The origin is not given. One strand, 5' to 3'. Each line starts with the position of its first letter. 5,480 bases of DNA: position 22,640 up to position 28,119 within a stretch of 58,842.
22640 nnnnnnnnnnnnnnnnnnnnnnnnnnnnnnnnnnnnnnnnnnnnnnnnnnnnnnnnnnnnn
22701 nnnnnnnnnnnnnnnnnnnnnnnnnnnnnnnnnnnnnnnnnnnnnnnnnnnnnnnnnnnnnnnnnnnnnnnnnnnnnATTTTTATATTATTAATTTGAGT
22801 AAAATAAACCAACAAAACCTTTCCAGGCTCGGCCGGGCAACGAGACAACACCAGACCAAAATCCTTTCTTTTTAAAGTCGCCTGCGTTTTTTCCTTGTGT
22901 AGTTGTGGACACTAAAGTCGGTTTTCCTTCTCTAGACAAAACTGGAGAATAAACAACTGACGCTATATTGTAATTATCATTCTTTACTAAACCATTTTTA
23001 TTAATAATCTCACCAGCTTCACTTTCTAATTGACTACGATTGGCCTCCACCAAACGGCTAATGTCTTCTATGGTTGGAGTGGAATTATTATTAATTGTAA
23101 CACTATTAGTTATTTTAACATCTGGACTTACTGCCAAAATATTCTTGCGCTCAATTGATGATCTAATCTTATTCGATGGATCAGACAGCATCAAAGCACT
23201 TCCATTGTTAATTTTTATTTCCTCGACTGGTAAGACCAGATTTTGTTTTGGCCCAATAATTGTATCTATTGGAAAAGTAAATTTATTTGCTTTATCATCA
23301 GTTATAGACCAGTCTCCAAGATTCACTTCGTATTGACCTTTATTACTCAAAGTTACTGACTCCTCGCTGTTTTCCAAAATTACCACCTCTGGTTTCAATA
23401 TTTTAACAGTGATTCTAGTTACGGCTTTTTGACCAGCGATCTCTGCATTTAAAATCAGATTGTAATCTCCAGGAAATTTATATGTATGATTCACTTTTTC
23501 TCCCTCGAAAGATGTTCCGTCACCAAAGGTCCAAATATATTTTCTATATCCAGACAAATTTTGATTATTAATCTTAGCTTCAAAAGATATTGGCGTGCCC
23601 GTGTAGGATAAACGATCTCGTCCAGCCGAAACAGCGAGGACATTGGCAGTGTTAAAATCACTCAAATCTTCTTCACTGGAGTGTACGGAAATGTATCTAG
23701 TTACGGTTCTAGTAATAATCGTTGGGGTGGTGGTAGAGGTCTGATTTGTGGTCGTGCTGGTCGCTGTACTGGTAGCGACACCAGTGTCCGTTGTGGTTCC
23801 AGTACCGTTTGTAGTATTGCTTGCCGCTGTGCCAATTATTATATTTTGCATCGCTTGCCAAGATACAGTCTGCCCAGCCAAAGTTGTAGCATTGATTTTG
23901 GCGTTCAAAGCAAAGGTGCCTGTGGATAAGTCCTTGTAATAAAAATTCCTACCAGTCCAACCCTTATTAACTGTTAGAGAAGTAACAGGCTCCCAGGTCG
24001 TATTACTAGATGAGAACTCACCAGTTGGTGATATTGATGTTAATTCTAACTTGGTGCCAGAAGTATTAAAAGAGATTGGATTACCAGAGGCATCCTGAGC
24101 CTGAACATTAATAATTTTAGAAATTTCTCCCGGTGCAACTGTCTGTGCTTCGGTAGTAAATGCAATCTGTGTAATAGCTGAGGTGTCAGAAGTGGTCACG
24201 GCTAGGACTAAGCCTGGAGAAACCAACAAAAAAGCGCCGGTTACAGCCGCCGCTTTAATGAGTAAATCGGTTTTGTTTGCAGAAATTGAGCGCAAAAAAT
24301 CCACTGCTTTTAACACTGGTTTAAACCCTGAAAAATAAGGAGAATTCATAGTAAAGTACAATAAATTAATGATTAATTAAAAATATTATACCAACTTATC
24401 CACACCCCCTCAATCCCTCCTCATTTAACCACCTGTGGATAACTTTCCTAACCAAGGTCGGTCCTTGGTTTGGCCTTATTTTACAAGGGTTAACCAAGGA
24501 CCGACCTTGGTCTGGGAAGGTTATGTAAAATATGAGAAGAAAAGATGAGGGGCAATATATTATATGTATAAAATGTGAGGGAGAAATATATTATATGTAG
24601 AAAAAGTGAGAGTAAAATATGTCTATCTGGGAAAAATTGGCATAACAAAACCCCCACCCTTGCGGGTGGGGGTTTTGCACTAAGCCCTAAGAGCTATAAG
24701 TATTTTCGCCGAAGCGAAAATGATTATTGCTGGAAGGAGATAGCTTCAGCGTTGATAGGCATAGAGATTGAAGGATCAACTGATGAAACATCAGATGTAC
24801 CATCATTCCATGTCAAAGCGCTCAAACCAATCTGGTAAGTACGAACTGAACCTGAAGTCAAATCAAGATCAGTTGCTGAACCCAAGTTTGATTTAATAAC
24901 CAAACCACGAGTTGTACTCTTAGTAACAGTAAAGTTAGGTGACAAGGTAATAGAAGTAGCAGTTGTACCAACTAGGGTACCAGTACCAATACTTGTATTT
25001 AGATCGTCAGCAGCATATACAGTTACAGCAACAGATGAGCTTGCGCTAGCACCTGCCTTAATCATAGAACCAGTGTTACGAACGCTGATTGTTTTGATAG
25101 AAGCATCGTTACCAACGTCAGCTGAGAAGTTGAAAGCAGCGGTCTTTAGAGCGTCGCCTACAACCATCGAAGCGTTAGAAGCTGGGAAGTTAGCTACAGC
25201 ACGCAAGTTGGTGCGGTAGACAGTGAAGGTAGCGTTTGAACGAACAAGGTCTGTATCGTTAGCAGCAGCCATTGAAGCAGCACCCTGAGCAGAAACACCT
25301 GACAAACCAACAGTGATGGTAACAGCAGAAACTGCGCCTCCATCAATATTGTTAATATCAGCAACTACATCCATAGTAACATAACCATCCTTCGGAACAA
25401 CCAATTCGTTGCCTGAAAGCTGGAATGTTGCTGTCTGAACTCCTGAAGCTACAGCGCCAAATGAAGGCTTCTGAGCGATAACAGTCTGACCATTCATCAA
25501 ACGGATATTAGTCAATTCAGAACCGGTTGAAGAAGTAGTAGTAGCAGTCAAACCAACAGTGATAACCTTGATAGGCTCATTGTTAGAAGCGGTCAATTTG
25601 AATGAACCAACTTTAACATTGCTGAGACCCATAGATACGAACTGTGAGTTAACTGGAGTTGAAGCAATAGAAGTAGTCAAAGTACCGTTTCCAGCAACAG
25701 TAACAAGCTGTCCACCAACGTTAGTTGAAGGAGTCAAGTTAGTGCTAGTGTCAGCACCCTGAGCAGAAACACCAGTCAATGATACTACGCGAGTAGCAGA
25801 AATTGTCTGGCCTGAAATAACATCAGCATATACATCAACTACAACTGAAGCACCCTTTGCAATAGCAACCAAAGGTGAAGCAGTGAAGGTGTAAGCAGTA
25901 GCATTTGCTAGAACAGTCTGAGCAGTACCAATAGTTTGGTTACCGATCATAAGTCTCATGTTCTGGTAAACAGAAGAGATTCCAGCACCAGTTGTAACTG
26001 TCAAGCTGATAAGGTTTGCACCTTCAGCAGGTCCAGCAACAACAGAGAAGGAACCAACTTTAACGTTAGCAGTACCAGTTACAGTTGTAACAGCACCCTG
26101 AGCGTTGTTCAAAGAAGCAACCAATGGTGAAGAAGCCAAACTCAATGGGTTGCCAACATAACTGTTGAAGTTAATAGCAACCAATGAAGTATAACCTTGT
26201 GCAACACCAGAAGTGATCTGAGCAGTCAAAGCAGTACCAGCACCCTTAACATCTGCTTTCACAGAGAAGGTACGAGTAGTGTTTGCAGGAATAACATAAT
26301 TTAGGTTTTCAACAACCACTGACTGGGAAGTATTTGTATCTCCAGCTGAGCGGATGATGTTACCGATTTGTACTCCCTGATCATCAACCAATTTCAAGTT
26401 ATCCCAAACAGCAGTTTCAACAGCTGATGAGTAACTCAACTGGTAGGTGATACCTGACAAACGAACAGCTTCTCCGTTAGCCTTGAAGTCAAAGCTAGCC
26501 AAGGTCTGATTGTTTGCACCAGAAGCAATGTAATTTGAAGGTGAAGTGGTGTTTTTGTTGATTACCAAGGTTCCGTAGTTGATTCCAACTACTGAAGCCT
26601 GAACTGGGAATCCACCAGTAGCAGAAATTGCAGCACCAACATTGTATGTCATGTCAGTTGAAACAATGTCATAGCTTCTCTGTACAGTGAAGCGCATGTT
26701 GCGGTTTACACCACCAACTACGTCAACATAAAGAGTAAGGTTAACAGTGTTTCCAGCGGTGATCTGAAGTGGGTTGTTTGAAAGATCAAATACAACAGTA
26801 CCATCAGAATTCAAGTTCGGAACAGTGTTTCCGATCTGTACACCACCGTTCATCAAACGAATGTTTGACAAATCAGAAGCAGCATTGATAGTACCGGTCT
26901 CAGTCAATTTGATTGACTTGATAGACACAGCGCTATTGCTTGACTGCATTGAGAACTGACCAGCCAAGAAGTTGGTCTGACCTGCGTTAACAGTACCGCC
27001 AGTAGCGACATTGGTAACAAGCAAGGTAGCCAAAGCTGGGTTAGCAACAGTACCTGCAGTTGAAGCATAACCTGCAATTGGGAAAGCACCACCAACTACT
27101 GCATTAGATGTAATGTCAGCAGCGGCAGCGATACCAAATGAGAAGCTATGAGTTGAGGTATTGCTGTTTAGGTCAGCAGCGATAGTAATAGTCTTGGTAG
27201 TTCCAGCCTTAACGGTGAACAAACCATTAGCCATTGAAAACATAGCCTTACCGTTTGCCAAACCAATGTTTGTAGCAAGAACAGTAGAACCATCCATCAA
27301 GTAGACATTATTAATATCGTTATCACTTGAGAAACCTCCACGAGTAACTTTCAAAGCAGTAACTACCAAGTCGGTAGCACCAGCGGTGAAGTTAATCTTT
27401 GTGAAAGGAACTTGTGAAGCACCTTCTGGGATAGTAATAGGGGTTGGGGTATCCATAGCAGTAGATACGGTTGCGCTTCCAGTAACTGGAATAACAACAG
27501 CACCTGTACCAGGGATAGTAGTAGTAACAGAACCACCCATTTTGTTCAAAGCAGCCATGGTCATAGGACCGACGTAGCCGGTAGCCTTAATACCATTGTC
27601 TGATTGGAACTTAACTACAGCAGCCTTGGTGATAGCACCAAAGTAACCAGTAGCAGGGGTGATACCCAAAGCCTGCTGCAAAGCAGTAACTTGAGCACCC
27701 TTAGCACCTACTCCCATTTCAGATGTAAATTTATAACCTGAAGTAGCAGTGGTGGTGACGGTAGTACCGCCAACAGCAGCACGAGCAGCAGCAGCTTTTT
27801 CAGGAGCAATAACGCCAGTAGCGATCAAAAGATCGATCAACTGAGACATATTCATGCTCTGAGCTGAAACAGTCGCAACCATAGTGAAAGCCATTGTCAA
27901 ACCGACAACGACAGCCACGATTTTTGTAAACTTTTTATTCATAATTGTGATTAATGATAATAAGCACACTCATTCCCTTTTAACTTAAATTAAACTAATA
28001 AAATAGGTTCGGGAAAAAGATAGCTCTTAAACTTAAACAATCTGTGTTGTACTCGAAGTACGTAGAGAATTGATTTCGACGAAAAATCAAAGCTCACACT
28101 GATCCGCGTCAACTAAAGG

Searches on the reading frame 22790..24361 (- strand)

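Call 61: search_protein_families(library=pfam, proteins=[window:22790-24361:-], max_evalue=0.001)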
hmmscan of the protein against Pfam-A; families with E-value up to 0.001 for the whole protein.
window:22790-24361:- (523 aa): 3 families
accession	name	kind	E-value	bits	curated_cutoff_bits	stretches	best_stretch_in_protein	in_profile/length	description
PF18911.6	PKD_4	-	2.3e-11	44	27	1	245-307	7-69/85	PKD domain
PF00801.26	PKD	-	6.3e-10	39.4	23.5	1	253-310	12-69/80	PKD domain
PF00932.25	LTD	-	4.9e-08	33.8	34.3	1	332-381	21-71/109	Lamin Tail Domain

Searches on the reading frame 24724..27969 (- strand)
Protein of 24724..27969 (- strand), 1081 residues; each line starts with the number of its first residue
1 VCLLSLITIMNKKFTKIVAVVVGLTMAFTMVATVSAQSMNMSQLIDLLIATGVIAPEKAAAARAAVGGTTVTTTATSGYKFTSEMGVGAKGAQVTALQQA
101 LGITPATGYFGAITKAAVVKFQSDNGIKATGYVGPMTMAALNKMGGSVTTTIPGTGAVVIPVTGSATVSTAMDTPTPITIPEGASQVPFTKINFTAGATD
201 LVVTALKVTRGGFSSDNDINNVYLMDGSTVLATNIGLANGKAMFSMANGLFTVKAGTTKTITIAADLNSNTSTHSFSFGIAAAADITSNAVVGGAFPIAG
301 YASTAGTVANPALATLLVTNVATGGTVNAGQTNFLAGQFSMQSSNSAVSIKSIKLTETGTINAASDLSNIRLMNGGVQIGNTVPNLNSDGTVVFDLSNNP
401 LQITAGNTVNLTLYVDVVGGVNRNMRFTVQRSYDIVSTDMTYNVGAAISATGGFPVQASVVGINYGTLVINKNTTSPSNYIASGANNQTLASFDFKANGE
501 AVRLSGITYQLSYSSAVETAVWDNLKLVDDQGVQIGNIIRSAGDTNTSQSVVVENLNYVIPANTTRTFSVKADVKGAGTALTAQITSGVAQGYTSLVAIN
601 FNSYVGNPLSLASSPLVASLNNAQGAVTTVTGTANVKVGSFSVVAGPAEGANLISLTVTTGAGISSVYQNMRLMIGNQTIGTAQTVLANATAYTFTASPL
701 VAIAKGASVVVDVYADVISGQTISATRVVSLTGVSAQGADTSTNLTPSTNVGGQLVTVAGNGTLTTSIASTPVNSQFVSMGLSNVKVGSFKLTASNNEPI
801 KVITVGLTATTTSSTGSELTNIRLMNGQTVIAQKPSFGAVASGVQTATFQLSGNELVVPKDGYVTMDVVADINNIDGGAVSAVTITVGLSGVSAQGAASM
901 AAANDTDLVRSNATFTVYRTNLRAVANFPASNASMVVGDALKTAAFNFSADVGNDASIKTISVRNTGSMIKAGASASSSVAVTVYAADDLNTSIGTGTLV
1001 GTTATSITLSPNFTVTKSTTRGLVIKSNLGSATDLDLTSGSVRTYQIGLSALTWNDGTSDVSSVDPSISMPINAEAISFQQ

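Call 13: search_protein_families(library=pfam, proteins=[window:24724-27969:-], max_evalue=0.001)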
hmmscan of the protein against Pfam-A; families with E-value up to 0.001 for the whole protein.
window:24724-27969:- (1081 aa): 1 family
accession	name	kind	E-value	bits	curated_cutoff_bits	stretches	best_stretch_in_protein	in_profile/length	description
PF01471.23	PG_binding_1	-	5.2e-12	46.2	23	1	91-141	2-57/57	Putative peptidoglycan binding domain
